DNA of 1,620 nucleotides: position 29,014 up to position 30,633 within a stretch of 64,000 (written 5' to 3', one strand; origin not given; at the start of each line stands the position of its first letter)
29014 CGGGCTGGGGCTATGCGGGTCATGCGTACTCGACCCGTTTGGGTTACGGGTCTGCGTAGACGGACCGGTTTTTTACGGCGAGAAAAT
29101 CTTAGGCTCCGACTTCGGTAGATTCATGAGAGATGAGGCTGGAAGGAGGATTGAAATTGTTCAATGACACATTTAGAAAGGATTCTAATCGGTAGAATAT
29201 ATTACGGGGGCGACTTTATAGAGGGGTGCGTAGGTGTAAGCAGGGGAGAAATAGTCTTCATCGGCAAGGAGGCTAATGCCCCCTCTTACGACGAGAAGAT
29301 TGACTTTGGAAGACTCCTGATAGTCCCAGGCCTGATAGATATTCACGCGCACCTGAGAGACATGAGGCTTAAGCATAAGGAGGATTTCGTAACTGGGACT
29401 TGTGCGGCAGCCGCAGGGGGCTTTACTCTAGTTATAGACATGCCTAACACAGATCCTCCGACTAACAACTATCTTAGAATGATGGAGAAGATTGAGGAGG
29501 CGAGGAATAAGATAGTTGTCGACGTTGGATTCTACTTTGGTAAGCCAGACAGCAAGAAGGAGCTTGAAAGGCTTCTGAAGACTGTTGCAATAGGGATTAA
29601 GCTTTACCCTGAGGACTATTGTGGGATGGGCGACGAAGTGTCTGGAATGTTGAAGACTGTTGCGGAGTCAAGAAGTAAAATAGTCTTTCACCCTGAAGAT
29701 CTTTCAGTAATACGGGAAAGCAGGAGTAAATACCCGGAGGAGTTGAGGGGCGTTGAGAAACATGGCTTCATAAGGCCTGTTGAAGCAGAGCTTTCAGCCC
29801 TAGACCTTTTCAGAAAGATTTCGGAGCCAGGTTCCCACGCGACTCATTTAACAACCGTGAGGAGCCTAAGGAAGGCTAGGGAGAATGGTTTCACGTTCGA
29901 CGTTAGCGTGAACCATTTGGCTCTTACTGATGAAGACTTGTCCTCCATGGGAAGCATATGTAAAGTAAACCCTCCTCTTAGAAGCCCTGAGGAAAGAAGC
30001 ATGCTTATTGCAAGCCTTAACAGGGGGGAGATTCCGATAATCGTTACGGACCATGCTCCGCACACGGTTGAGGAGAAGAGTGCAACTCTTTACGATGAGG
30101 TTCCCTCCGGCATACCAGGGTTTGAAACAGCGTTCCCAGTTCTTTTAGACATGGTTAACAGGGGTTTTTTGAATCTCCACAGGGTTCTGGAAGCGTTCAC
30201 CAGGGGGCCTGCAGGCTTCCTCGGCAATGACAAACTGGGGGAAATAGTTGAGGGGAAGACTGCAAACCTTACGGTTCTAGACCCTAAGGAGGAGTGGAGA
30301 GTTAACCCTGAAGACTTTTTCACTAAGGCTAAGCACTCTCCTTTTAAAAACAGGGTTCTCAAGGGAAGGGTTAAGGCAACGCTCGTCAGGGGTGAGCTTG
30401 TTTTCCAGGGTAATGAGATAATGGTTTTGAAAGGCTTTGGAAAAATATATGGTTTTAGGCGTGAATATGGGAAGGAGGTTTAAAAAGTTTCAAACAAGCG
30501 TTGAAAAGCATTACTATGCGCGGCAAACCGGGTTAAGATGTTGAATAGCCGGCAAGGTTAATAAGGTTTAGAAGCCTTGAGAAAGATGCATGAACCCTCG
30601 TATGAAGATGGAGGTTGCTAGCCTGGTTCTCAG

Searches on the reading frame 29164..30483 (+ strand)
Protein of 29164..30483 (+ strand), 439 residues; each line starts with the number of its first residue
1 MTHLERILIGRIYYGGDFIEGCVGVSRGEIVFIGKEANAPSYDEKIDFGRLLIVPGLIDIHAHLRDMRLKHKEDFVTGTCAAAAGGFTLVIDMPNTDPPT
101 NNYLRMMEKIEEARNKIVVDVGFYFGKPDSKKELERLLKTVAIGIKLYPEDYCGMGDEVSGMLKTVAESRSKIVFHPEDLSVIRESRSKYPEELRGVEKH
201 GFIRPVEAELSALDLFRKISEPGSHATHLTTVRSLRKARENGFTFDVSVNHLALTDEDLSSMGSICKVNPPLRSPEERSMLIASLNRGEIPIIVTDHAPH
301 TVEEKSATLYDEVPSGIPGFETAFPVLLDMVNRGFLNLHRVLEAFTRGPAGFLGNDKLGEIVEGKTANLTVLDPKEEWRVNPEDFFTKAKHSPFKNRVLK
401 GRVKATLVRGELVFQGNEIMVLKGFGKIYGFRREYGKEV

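Call 72: search_protein_families(library=pfam, proteins=[window:29164-30483:+], max_evalue=0.00001)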
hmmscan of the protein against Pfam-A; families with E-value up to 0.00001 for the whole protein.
window:29164-30483:+ (439 aa): 2 families
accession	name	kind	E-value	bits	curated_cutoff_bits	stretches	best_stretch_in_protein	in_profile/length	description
PF01979.26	Amidohydro_1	-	1.7e-20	74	25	1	53-413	2-345/345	Amidohydrolase family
PF07969.17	Amidohydro_3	-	1.5e-09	38.3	29.7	1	336-414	407-472/472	Amidohydrolase family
